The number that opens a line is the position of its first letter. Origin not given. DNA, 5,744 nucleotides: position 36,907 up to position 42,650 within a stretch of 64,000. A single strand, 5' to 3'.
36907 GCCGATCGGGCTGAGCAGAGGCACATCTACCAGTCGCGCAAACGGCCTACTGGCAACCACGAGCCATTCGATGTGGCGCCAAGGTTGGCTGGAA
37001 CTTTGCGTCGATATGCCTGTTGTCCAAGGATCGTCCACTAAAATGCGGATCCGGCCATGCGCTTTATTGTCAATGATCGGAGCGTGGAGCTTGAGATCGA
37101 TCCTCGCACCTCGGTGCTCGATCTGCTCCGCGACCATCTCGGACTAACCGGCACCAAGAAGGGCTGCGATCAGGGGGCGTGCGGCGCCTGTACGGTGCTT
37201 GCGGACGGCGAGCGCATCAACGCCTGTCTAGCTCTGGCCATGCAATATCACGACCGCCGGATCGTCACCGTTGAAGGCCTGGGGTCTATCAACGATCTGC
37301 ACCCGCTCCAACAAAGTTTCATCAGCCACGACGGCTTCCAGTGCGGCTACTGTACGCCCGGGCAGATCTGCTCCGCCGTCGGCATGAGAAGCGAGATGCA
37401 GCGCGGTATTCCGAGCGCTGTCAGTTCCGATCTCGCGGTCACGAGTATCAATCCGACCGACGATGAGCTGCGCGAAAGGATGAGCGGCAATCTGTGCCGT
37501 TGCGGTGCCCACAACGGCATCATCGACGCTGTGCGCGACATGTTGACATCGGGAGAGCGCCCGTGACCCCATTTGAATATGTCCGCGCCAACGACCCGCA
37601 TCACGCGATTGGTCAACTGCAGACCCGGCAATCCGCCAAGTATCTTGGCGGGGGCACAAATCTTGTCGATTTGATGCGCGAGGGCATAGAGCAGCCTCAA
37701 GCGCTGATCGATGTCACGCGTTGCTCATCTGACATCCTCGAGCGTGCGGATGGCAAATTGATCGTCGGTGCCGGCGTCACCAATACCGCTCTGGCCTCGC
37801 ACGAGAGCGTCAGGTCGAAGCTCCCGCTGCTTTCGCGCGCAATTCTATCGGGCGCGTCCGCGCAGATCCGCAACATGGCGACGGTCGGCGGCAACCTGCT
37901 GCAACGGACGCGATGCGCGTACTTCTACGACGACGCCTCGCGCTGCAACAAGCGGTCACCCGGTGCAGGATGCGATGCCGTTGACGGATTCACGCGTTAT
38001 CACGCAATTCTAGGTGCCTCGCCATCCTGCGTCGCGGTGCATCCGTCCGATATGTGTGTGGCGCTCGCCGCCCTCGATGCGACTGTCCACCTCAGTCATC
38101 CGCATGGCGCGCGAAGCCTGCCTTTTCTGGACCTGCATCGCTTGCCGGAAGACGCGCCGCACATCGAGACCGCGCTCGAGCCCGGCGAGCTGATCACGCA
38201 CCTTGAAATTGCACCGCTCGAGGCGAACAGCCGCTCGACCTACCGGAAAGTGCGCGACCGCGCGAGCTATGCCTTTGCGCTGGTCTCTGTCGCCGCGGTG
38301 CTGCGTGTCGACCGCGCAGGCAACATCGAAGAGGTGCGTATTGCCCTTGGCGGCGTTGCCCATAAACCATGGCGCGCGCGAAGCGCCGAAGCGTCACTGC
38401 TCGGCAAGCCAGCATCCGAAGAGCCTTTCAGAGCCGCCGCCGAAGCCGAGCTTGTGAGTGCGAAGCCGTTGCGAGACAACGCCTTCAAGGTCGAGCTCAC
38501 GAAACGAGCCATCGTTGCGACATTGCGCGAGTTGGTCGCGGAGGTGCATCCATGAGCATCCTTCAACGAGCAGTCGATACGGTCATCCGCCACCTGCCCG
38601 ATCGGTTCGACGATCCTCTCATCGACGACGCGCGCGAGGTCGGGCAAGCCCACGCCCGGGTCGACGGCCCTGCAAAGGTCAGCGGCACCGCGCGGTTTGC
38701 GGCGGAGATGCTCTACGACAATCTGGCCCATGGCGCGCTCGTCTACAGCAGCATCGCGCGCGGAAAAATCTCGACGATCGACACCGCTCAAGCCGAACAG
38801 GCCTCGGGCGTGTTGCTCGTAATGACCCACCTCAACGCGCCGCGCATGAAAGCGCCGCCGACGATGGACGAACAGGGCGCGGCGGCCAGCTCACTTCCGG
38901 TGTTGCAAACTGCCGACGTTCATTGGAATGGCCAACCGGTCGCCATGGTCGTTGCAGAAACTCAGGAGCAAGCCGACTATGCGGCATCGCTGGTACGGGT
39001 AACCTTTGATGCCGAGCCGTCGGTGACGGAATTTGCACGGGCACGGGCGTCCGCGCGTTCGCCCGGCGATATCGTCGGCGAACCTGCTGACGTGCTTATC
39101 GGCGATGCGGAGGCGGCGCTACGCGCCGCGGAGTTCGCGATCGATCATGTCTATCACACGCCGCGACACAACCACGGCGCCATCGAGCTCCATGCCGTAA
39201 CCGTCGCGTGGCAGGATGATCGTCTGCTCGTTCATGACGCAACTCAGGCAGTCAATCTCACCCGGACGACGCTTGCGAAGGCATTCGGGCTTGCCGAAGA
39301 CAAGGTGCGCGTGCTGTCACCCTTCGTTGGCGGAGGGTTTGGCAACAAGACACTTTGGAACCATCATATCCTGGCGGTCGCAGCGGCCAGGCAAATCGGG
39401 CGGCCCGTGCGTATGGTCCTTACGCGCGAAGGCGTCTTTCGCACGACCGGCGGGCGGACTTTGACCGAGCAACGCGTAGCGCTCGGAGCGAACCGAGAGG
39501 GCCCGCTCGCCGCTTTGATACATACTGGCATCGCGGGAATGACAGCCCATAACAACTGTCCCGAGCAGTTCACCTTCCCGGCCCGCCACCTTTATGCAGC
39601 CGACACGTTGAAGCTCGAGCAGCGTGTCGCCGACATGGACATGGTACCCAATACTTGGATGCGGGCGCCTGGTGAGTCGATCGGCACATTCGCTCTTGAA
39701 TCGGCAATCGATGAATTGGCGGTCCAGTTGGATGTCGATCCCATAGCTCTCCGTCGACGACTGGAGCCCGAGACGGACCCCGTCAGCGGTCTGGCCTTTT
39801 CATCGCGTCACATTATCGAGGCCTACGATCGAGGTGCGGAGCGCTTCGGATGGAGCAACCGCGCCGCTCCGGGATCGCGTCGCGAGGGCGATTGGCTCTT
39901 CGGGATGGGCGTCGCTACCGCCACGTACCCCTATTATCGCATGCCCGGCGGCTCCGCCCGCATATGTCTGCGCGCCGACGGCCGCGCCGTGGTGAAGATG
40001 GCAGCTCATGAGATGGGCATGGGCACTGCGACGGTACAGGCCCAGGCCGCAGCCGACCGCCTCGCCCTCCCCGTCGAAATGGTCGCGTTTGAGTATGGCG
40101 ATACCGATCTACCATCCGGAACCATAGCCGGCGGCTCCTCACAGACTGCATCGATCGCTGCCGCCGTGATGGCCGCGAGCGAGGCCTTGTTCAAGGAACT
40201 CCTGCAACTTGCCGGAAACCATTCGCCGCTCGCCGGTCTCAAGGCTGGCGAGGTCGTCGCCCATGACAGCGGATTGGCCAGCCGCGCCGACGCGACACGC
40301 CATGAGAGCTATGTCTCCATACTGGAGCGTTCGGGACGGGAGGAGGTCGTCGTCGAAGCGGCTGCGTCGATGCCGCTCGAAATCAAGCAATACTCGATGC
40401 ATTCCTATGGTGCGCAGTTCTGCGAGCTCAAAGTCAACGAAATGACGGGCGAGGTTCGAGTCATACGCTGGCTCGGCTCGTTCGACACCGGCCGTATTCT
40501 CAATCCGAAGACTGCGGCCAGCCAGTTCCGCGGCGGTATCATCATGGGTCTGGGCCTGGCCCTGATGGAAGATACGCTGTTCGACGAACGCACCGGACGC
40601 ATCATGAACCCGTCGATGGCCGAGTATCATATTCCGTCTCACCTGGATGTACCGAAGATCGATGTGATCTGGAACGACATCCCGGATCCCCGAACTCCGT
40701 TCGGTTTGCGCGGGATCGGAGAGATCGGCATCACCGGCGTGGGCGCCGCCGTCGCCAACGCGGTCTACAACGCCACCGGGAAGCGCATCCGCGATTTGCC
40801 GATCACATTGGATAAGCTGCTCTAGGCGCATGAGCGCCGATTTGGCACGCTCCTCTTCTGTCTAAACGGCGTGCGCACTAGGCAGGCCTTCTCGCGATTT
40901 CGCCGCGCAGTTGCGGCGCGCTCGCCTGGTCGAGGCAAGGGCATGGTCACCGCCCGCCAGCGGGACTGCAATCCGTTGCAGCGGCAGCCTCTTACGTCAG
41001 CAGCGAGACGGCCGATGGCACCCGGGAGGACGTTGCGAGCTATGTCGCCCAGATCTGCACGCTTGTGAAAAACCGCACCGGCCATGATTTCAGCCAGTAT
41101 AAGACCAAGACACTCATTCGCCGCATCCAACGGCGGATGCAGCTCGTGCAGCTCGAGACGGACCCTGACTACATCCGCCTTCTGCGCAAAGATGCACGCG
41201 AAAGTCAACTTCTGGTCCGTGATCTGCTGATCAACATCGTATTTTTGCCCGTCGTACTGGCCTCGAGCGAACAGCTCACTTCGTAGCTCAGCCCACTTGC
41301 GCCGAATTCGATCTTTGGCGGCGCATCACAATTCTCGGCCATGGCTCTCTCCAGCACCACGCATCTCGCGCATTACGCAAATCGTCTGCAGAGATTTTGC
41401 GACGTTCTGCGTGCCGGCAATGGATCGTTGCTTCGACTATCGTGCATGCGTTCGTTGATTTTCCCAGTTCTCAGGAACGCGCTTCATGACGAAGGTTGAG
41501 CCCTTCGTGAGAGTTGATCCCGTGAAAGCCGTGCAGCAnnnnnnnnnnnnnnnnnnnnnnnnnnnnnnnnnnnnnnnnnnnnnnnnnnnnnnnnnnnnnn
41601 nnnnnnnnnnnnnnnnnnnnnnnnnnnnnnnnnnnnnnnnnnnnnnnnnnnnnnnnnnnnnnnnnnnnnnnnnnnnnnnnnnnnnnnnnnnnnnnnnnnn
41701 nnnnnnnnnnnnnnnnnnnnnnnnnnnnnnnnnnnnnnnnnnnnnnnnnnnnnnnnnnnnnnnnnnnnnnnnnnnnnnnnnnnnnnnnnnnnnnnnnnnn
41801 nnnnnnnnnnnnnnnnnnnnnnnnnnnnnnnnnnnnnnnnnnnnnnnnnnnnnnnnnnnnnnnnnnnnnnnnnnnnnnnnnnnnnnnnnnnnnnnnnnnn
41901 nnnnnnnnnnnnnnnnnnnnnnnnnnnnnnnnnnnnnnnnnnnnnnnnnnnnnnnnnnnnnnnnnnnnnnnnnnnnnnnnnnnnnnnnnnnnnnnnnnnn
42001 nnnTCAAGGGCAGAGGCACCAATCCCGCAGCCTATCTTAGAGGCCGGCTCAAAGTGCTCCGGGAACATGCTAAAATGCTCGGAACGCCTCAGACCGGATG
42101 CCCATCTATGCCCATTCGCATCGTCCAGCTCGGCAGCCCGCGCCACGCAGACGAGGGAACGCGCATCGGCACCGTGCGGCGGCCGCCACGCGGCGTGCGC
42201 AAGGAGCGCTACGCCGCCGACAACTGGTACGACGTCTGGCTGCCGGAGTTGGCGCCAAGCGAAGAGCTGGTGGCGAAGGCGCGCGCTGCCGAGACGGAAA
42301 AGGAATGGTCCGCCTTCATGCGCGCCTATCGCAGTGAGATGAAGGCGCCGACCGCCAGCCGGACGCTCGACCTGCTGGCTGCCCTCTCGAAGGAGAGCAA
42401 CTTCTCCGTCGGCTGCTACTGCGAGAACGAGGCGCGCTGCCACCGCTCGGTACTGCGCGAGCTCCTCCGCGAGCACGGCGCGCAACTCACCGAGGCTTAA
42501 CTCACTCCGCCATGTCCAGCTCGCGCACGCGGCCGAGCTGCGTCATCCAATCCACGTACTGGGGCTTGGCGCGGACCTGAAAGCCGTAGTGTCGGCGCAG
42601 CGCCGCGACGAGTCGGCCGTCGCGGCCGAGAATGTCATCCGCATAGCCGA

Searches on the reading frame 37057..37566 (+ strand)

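Call 9: search_protein_families(library=pfam, proteins=[window:37057-37566:+])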
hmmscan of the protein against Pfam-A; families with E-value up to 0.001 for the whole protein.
window:37057-37566:+ (169 aa): 3 families
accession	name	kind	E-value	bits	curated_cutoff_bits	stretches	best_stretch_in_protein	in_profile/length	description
PF01799.25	Fer2_2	-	5e-27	94.3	30.3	1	71-160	1-75/75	[2Fe-2S] binding domain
PF00111.32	Fer2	-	4.4e-08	33.4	21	1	4-50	2-48/77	2Fe-2S iron-sulfur cluster binding domain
PF13085.11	Fer2_3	-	4.2e-06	27.2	27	1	34-85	49-90/107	2Fe-2S iron-sulfur cluster binding domain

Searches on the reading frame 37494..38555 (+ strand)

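Call 9: search_protein_families(library=pfam, proteins=[window:37494-38555:+])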
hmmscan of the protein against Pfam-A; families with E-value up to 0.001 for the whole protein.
window:37494-38555:+ (353 aa): 2 families
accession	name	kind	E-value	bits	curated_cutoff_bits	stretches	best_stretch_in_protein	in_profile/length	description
PF00941.27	FAD_binding_5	-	4.5e-39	134.4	27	1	26-239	2-167/170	FAD binding domain in molybdopterin dehydrogenase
PF03450.22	CO_deh_flav_C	-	1.5e-16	60.9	25.5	1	249-344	2-95/102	CO dehydrogenase flavoprotein C-terminal domain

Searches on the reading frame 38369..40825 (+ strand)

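Call 9: search_protein_families(library=pfam, proteins=[window:38369-40825:+])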
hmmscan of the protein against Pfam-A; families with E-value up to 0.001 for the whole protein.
window:38369-40825:+ (818 aa): 3 families
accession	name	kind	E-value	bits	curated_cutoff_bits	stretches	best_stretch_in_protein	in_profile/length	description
PF20256.3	MoCoBD_2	-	2.4e-53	181.9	27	1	489-762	2-283/283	Molybdopterin cofactor-binding domain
PF02738.23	MoCoBD_1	-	1.5e-52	178.5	27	1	242-464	13-242/244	Molybdopterin cofactor-binding domain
PF01315.27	Ald_Xan_dh_C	-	2.8e-21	76.3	31.3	1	106-216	2-109/110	Aldehyde oxidase and xanthine dehydrogenase, a/b hammerhead domain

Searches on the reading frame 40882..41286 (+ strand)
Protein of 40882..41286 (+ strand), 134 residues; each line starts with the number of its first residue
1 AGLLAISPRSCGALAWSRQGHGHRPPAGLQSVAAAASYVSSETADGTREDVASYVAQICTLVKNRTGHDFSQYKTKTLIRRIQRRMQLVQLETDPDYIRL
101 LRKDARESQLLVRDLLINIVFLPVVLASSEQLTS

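Call 9: search_protein_families(library=pfam, proteins=[window:40882-41286:+])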
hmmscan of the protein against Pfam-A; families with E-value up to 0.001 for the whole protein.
window:40882-41286:+ (134 aa): 1 family
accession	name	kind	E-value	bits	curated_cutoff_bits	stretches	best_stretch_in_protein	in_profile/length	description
PF03705.20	CheR_N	-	3.6e-16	59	27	1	56-104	4-52/53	CheR methyltransferase, all-alpha domain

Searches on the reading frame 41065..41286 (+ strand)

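Call 21: search_protein_families(library=pfam, max_evalue=1, proteins=[window:41065-41286:+])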
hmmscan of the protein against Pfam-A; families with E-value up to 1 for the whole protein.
window:41065-41286:+ (73 aa): 1 family
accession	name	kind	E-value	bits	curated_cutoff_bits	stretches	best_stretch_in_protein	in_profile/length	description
PF03705.20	CheR_N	-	1.1e-13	51.1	27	1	2-43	11-52/53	CheR methyltransferase, all-alpha domain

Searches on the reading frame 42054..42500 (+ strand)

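Call 9: search_protein_families(library=pfam, proteins=[window:42054-42500:+])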
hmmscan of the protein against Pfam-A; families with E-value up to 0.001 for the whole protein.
window:42054-42500:+ (148 aa): 3 families
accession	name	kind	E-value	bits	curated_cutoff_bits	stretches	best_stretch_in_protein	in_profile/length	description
PF22751.1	DUF488-N3a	-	2.3e-48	163.8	27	1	21-142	1-118/118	Active DUF488-N3 subclade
PF04343.18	DUF488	-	1e-17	65.3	22.2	1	33-138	11-121/121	Domain of unknown function DUF488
PF22752.1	DUF488-N3i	-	2.7e-10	41.3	27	1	25-141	6-114/131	Inactive DUF488-N3 subclade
